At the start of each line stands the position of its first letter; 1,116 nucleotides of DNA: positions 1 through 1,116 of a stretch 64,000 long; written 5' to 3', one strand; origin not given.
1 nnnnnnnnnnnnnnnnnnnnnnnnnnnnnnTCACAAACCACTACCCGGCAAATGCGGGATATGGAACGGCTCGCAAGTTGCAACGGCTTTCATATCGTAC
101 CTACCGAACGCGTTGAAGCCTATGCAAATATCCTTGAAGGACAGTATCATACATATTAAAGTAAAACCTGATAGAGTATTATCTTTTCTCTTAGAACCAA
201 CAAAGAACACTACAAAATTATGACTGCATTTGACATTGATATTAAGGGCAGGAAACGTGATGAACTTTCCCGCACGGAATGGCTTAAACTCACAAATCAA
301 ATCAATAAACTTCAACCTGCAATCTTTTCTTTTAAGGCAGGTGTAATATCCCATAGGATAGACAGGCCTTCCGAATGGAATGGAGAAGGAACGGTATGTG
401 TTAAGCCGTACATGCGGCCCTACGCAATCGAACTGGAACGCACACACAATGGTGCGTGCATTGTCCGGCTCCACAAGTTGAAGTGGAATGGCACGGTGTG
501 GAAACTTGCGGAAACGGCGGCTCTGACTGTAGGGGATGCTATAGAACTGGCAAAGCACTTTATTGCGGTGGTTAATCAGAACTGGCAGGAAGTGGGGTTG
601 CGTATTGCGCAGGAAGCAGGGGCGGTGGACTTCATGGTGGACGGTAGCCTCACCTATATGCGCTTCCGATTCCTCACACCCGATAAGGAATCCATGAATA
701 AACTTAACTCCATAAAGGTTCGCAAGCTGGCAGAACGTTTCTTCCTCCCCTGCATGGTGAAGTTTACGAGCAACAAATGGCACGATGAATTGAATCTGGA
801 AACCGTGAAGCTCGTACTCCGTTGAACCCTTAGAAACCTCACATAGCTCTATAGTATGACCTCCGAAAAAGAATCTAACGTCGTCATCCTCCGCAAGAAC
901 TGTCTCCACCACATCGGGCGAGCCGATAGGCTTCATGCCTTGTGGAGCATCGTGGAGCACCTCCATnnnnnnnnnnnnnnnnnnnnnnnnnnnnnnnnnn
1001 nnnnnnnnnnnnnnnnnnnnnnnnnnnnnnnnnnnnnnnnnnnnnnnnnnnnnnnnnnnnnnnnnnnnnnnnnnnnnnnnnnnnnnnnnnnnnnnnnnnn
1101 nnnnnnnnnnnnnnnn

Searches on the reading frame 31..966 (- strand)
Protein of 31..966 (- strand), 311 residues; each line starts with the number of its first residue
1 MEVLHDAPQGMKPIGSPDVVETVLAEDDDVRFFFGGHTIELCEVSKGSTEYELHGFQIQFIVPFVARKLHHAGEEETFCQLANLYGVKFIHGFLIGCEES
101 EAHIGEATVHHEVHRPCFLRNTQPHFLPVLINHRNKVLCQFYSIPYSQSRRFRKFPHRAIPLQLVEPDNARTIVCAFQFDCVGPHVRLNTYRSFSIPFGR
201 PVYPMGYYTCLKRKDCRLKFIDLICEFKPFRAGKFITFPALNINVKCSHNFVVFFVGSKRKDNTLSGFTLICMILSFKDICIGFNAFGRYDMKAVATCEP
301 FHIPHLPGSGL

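Call 13: search_protein_families(library=pfam, proteins=[window:31-966:-])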
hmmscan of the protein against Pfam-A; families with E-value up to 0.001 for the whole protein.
window:31-966:- (311 aa): 0 families

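Call 14: search_protein_families(library=phrogs, proteins=[window:31-966:-])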
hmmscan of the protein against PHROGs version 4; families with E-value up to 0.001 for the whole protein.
window:31-966:- (311 aa): 0 families

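Call 19: find_related_loci(query=window:31-966:-, collection=viral_contigs, flank=10000)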
Query window:31-966:- (311 aa) in viral_contigs; peptide patterns used: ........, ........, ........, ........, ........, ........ (x = any residue, [..] = any of these).
26 stretches matched a pattern; 26 encode a relative of the query (tblastn E <= 1e-3); 25 distinct loci.
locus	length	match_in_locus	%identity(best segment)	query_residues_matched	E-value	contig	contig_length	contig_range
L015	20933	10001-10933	98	1-311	0e+0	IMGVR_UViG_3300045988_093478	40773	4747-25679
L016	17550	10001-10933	96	1-311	0e+0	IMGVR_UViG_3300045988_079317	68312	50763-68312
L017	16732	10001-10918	89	1-311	0e+0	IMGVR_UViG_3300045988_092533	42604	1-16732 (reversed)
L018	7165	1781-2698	86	1-311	0e+0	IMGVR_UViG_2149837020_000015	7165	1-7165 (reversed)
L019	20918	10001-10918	86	1-311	0e+0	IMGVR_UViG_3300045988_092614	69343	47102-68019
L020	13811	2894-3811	86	1-311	6e-180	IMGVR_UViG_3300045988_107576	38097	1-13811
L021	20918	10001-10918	86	1-311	6e-180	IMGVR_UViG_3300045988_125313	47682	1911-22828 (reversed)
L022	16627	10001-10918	86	1-311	1e-179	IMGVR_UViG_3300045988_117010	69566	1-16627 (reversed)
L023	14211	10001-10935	96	1-311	4e-175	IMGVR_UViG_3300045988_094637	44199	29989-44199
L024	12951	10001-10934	96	1-311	6e-174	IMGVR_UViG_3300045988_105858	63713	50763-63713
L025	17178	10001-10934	96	1-311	1e-173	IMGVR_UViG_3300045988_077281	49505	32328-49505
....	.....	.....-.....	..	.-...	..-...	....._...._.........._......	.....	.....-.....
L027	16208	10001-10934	96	1-311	6e-173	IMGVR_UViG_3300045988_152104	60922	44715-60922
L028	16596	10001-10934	96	1-311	1e-172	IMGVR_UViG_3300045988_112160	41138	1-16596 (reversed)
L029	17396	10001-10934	96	1-311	7e-173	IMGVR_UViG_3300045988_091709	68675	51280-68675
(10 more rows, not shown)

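Call 60: search_protein_families(library=pfam, max_evalue=0.01, proteins=[L015:15480-16112:-, L015:14970-15338:-, L015:14283-14834:-, L015:13828-14157:-, L015:13243-13773:-, L015:12478-12906:-, L015:11589-12338:-, L015:11175-11501:-])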
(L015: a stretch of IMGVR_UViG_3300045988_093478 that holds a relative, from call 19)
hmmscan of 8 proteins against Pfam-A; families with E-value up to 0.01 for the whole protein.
L015:15480-16112:- (210 aa): 0 families

L015:14970-15338:- (122 aa): 0 families

L015:14283-14834:- (183 aa): 0 families

L015:13828-14157:- (109 aa): 0 families

L015:13243-13773:- (176 aa): 1 family
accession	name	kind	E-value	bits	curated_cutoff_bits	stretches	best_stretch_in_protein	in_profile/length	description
PF21977.1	DUF6926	-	2.7e-08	34.4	27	1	18-79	1-67/73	Domain of unknown function (DUF6926)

L015:12478-12906:- (142 aa): 0 families

L015:11589-12338:- (249 aa): 0 families

L015:11175-11501:- (108 aa): 0 families

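Call 61: search_protein_families(library=phrogs, max_evalue=0.01, proteins=[L015:15480-16112:-, L015:14970-15338:-, L015:14283-14834:-, L015:13828-14157:-, L015:13243-13773:-, L015:12478-12906:-, L015:11589-12338:-, L015:11175-11501:-])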
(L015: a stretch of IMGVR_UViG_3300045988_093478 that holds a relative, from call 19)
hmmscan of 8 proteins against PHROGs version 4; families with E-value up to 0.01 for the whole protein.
L015:15480-16112:- (210 aa): 0 families

L015:14970-15338:- (122 aa): 0 families

L015:14283-14834:- (183 aa): 0 families

L015:13828-14157:- (109 aa): 0 families

L015:13243-13773:- (176 aa): 0 families

L015:12478-12906:- (142 aa): 0 families

L015:11589-12338:- (249 aa): 1 family
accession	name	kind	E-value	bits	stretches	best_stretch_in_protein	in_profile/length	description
phrog_33117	-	unknown function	0.0064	17.1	0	177-225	156-208/248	-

L015:11175-11501:- (108 aa): 0 families
